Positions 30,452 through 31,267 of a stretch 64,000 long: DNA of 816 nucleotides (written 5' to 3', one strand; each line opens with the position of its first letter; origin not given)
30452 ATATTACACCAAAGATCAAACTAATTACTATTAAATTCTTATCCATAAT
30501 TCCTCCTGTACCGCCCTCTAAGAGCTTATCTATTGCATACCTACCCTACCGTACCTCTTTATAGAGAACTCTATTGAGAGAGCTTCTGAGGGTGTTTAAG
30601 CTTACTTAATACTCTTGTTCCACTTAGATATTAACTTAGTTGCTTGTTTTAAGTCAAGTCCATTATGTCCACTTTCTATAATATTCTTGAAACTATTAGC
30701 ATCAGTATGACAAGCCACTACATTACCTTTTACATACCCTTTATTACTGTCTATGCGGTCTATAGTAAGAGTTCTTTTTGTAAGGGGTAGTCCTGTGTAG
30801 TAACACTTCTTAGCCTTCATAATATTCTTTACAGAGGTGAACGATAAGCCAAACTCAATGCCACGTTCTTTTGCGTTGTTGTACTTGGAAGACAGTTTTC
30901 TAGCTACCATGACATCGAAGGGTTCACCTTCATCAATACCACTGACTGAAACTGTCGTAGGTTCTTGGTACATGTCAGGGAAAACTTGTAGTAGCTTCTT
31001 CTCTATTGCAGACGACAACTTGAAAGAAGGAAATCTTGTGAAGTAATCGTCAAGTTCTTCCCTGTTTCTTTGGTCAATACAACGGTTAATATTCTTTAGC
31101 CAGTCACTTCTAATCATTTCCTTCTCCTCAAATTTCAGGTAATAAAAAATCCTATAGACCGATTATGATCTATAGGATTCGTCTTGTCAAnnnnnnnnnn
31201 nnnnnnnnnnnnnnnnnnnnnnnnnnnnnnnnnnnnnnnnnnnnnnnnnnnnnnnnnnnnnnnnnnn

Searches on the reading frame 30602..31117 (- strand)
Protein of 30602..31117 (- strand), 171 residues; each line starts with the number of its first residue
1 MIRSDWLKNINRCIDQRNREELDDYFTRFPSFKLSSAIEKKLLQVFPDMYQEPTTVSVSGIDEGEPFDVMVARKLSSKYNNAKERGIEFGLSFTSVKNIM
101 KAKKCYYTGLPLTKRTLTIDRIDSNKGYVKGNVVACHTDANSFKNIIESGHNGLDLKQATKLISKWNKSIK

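Call 32: search_protein_families(library=phrogs, proteins=[window:30602-31117:-], max_evalue=0.001)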
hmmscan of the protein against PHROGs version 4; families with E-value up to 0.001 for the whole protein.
window:30602-31117:- (171 aa): 6 families
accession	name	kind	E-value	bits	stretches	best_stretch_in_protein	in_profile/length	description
phrog_3118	-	DNA, RNA and nucleotide metabolism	4.5e-29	102.8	1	67-152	11-104/287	HNH endonuclease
phrog_1400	-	moron, auxiliary metabolic gene and host takeover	1.1e-22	82.2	1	69-147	7-89/251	Srd anti-sigma factor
phrog_3322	-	DNA, RNA and nucleotide metabolism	1.8e-18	67.9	1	71-148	52-137/162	endonuclease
phrog_4592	-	moron, auxiliary metabolic gene and host takeover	1.2e-15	58.8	1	67-147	56-137/170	decoy of host sigma70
phrog_1035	-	DNA, RNA and nucleotide metabolism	7.8e-09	36.8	1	80-145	131-211/271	endonuclease VII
phrog_3377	-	DNA, RNA and nucleotide metabolism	4.8e-06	27.6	1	76-169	30-115/196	HNH endonuclease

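Call 52: search_protein_families(library=pfam, proteins=[window:30602-31117:-], max_evalue=0.01)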
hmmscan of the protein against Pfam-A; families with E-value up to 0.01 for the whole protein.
window:30602-31117:- (171 aa): 0 families
